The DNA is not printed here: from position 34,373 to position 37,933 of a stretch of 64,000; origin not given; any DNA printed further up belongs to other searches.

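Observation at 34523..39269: LexA-box-controlled imuB-dnaE2 mutagenesis cassette lacking imuA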

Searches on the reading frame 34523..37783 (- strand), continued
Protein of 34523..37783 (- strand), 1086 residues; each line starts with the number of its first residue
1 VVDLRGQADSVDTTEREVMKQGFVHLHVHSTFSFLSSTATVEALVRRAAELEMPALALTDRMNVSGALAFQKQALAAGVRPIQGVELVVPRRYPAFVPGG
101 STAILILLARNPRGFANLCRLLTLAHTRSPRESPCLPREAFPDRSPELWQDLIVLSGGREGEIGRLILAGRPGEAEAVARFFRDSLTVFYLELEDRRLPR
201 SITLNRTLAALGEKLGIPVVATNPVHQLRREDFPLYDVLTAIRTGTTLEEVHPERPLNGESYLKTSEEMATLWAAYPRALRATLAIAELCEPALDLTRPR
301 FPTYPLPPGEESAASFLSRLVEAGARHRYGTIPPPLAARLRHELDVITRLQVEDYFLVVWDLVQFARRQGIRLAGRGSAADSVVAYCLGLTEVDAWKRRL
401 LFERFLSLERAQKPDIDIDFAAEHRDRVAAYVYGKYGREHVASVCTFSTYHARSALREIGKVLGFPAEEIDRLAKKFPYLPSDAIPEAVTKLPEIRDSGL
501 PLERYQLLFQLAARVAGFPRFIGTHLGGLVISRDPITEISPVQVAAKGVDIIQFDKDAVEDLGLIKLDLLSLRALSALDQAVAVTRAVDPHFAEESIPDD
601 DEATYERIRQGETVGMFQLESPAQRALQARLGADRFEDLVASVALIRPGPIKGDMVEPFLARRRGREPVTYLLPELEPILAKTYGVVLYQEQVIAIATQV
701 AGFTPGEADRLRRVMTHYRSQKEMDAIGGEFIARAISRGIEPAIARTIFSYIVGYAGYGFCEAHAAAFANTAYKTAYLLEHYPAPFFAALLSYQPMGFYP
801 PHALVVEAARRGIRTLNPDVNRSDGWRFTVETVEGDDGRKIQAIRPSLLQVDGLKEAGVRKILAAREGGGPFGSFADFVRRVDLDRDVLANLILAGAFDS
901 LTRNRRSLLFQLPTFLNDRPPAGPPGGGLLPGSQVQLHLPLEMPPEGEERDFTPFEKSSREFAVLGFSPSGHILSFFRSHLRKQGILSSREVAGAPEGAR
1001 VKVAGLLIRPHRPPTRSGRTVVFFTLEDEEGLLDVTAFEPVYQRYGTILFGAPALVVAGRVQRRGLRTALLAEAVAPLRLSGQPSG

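Call 41: search_solved_structures(query=window:34523-37732:-, max_evalue=1e-20, show_alignments=0)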
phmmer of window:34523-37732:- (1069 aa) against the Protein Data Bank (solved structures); distinct sequences matched with E-value up to 1e-20: 12.
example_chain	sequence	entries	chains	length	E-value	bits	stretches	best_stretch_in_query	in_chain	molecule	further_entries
5fku_A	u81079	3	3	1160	2.9e-160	538.5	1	5-1045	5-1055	DNA POLYMERASE III SUBUNIT ALPHA | DNA POLYMERASE III ALPHA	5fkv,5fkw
4jom_A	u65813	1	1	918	1.9e-156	525.9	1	5-895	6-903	DNA polymerase III subunit alpha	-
2hpi_A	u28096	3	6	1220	2.3e-156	525.7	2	320-1060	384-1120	DNA polymerase III alpha subunit | DNA polymerase III subunit alpha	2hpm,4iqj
3e0d_A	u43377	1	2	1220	2.6e-155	522.1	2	320-1060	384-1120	DNA polymerase III subunit alpha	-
5m1s_A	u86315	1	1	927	8.8e-154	517.1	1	5-896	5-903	DNA polymerase III subunit alpha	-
2hqa_A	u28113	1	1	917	9.1e-154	517.1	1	5-895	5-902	DNA polymerase III alpha subunit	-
2hnh_A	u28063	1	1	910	9.6e-154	517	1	5-895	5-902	DNA polymerase III alpha subunit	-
7pu7_A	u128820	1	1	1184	5.6e-134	451.5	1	5-1057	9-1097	DNA polymerase III subunit alpha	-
5lew_A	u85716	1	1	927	3.8e-128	432.2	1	5-892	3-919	DNA polymerase III subunit alpha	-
4gx8_A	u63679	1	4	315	5.4e-37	130.4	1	5-274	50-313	DNA polymerase III subunit epsilon,DNA polymerase III subunit alpha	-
4gx9_A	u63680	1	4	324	5.9e-37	130.3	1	5-274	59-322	DNA polymerase III subunit epsilon,DNA polymerase III subunit alpha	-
3f2b_A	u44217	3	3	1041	1.5e-26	95.9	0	7-377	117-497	DNA-directed DNA polymerase III alpha chain | GEOBACILLUS KAUSTOPHILUS DNA POLC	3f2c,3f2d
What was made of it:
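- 34523..37729 (-): DnaE2 (X group): a 1068-aa C-family polymerase with PHP, Pol3 core, HhH and OB domains, and no tau-binding C-terminal domain. The protein ends soon after the OB domain, whereas E. coli and Taq DnaE1 continue for about 100 more residues (call 41).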

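Call 46: get_annotated_region(hit=H2, flank=3500)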
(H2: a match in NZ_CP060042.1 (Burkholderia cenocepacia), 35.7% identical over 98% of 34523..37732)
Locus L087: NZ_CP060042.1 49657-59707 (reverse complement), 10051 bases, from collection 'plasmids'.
description: Burkholderia cenocepacia strain PS27 plasmid pBCPS27, complete sequence
organism: Burkholderia cenocepacia (NCBI taxid 95486)
taxonomy: Bacteria; Pseudomonadota; Betaproteobacteria; Burkholderiales; Burkholderiaceae; Burkholderia; Burkholderia cenocepacia
host: -; source: Soil,soil; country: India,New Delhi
typing (MOB-suite, as given by PLSDB): conjugative; replicon rep_cluster_1467; relaxase MOBF; mating-pair formation MPF_F
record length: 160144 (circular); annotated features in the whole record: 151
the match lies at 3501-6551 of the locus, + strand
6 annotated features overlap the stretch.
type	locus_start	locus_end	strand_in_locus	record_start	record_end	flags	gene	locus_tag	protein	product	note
CDS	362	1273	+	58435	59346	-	-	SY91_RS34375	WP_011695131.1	SOS response-associated peptidase family protein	GO:0006974 - DNA damage response [Evidence IEA]; GO:0018142 - protein-DNA covalent cross-linking [Evidence IEA]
CDS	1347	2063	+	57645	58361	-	imuA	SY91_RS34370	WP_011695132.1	translesion DNA synthesis-associated protein ImuA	GO:0051782 - negative regulation of cell division [Evidence IEA]; GO:0009432 - SOS response [Evidence IEA]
CDS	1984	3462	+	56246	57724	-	-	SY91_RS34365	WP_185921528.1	DNA polymerase Y family protein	-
CDS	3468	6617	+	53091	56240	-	-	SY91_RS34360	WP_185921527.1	error-prone DNA polymerase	-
CDS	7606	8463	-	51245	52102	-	trfA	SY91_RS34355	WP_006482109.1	plasmid replication initiator TrfA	-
CDS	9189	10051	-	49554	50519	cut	-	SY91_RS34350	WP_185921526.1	ParB/RepB/Spo0J family partition protein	GO:0007059 - chromosome segregation [Evidence IEA]; GO:0000910 - cytokinesis [Evidence IEA]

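Call 47: get_annotated_region(hit=H3, flank=3500)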
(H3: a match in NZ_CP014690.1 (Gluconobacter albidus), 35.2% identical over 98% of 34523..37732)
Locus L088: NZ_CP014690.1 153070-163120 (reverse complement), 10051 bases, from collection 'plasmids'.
description: Gluconobacter albidus strain TMW2.1191 plasmid pGS1191_1, complete sequence
organism: Gluconobacter albidus (NCBI taxid 318683)
taxonomy: Bacteria; Pseudomonadota; Alphaproteobacteria; Rhodospirillales; Acetobacteraceae; Gluconobacter; Gluconobacter albidus
host: -; source: water kefir; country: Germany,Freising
typing (MOB-suite, as given by PLSDB): conjugative; relaxase MOBF; mating-pair formation MPF_I
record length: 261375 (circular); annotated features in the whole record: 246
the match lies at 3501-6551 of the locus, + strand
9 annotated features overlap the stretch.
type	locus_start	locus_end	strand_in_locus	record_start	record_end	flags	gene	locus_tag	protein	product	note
CDS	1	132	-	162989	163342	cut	-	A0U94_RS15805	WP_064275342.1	hypothetical protein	-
CDS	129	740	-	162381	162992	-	-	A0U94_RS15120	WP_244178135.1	ParA family protein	-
CDS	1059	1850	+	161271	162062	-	-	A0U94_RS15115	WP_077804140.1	hypothetical protein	-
CDS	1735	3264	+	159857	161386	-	-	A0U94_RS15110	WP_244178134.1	DNA polymerase Y family protein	-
CDS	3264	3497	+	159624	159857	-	-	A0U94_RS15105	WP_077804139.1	hypothetical protein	-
CDS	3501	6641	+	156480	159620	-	-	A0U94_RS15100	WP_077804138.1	error-prone DNA polymerase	GO:0006260 - DNA replication [Evidence IEA]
CDS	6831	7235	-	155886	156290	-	-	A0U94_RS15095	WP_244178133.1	hypothetical protein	-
CDS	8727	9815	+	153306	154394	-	-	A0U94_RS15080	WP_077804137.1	CHAT domain-containing protein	-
CDS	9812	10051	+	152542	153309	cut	-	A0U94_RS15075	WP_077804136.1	hypothetical protein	-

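Call 48: get_annotated_region(hit=H5, flank=3500)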
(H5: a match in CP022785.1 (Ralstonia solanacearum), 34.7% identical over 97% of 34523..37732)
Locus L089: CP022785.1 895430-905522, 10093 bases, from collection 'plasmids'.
description: Ralstonia solanacearum strain SL3730 plasmid unnamed, complete sequence
organism: Ralstonia solanacearum (NCBI taxid 305)
taxonomy: Bacteria; Pseudomonadota; Betaproteobacteria; Burkholderiales; Burkholderiaceae; Ralstonia; Ralstonia solanacearum
host: -; source: Solanum tuberosum,single cell,Potato bacterial wilt; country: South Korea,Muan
typing (MOB-suite, as given by PLSDB): mobilizable; relaxase MOBP
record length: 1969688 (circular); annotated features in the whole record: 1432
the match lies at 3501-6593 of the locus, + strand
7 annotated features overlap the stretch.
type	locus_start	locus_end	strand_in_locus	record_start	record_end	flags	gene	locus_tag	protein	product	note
CDS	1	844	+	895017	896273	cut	-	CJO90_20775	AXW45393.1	MFS transporter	-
CDS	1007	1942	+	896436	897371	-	-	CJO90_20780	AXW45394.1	cell division protein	-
CDS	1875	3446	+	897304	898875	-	-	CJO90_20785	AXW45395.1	DNA polymerase IV protein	-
CDS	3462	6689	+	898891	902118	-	-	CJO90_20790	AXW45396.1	error-prone DNA polymerase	-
CDS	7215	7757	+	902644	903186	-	-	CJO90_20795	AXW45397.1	XRE family transcriptional regulator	-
CDS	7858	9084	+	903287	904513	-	-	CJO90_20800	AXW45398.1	anion transporter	-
CDS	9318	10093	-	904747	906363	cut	-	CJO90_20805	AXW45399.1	hypothetical protein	-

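Call 49: get_annotated_region(hit=H11, flank=3500)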
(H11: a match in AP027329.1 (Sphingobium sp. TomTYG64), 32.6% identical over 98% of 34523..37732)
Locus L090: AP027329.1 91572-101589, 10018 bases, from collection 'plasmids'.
description: Sphingobium sp. TomTYG64 plasmid pTomTYG64b DNA, complete genome
organism: Sphingobium sp. TomTYG64 (NCBI taxid 3028887)
taxonomy: Bacteria; Pseudomonadota; Alphaproteobacteria; Sphingomonadales; Sphingomonadaceae; Sphingobium; Sphingobium sp. TomTYG64
host: -; source: -; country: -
typing (MOB-suite, as given by PLSDB): non-mobilizable; replicon rep_cluster_647; mating-pair formation MPF_T
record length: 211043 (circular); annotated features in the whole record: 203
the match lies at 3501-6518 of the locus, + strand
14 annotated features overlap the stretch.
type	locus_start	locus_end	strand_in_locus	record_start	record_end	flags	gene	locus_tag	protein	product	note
CDS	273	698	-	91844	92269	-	-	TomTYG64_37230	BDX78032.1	DUF159 family protein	-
CDS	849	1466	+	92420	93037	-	-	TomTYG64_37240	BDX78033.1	DUF159 family protein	-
CDS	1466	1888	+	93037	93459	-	-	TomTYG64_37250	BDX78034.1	hypothetical protein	-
CDS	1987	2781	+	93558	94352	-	-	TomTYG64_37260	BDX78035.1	hypothetical protein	-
CDS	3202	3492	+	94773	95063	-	-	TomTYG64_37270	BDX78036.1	hypothetical protein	-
CDS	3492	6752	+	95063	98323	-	dnaE2-2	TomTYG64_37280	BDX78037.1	error-prone DNA polymerase 2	-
CDS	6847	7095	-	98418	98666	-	-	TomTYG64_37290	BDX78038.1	hypothetical protein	-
CDS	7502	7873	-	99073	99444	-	-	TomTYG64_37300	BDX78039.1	hypothetical protein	-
CDS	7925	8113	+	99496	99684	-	-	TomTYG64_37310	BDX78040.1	hypothetical protein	-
CDS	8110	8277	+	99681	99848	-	-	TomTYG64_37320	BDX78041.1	hypothetical protein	-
CDS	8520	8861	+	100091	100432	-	-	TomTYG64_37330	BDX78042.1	hypothetical protein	-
CDS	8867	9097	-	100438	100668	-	-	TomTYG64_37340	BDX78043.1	hypothetical protein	-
CDS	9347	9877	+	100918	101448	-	-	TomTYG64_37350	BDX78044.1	hypothetical protein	-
CDS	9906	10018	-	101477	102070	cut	-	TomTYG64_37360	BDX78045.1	hypothetical protein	-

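Call 50: get_annotated_region(hit=H10, flank=500)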
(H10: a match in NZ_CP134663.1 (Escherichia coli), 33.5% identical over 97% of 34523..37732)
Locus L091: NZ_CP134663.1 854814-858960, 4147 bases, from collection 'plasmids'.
description: Escherichia coli strain 64A:C plasmid unnamed1, complete sequence
organism: Escherichia coli (NCBI taxid 562)
taxonomy: Bacteria; Pseudomonadota; Gammaproteobacteria; Enterobacterales; Enterobacteriaceae; Escherichia; Escherichia coli
host: -; source: Larus michahellis,bacteria,cloaca; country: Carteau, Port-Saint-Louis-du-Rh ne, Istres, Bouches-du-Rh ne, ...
typing (MOB-suite, as given by PLSDB): non-mobilizable
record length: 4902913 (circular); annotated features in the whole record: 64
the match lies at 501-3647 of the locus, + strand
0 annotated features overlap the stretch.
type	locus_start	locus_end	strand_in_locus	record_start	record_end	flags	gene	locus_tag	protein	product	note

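Call 51: get_annotated_region(hit=H4, flank=3000)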
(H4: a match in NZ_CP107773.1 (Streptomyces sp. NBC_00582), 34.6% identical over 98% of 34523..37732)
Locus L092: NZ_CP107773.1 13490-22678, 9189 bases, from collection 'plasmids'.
description: Streptomyces sp. NBC_00582 plasmid unnamed1, complete sequence
organism: Streptomyces sp. NBC_00582 (NCBI taxid 2975783)
taxonomy: Bacteria; Actinomycetota; Actinomycetes; Kitasatosporales; Streptomycetaceae; Streptomyces; Streptomyces sp. NBC 00582
host: -; source: -; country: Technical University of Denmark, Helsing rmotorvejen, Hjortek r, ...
typing (MOB-suite, as given by PLSDB): non-mobilizable
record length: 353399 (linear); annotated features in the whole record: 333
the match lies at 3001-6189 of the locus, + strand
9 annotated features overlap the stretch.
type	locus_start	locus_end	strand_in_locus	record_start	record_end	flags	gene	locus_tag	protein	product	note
CDS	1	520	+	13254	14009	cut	-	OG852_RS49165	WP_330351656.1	WbqC family protein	-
CDS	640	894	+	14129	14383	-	-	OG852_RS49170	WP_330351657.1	hypothetical protein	-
CDS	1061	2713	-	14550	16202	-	-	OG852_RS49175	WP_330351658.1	hypothetical protein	-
CDS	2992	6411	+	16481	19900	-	dnaE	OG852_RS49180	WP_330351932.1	DNA polymerase III subunit alpha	GO:0006260 - DNA replication [Evidence IEA]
CDS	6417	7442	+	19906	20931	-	-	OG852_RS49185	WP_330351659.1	hypothetical protein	-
CDS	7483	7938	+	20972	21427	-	-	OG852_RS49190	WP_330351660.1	hypothetical protein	-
CDS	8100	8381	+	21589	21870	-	-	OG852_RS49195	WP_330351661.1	hypothetical protein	-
CDS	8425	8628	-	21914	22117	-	-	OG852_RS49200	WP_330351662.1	helix-turn-helix domain-containing protein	-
CDS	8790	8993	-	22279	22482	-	-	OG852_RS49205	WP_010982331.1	cold-shock protein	-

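Call 52: get_annotated_region(hit=H21, flank=2500)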
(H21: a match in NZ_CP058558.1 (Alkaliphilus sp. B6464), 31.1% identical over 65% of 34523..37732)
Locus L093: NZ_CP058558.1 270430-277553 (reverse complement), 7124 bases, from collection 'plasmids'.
description: Alkaliphilus sp. B6464 plasmid pB6464, complete sequence
organism: Alkaliphilus sp. B6464 (NCBI taxid 2731219)
taxonomy: Bacteria; Bacillota; Clostridia; Peptostreptococcales; Natronincolaceae; Alkaliphilus; Alkaliphilus sp. B6464
host: -; source: -; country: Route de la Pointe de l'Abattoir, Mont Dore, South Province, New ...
typing (MOB-suite, as given by PLSDB): non-mobilizable
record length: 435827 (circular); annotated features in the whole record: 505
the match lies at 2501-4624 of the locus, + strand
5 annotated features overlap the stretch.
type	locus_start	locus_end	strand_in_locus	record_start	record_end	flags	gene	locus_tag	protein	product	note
CDS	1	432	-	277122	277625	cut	-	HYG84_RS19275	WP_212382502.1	type II toxin-antitoxin system PemK/MazF family toxin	-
CDS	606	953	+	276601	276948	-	-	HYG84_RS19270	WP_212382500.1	DUF6788 family protein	-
CDS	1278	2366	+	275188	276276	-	-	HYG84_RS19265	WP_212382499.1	hypothetical protein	-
CDS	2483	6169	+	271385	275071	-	dnaE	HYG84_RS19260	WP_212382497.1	DNA polymerase III subunit alpha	GO:0006260 - DNA replication [Evidence IEA]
CDS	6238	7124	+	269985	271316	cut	-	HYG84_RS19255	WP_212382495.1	HD domain-containing protein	-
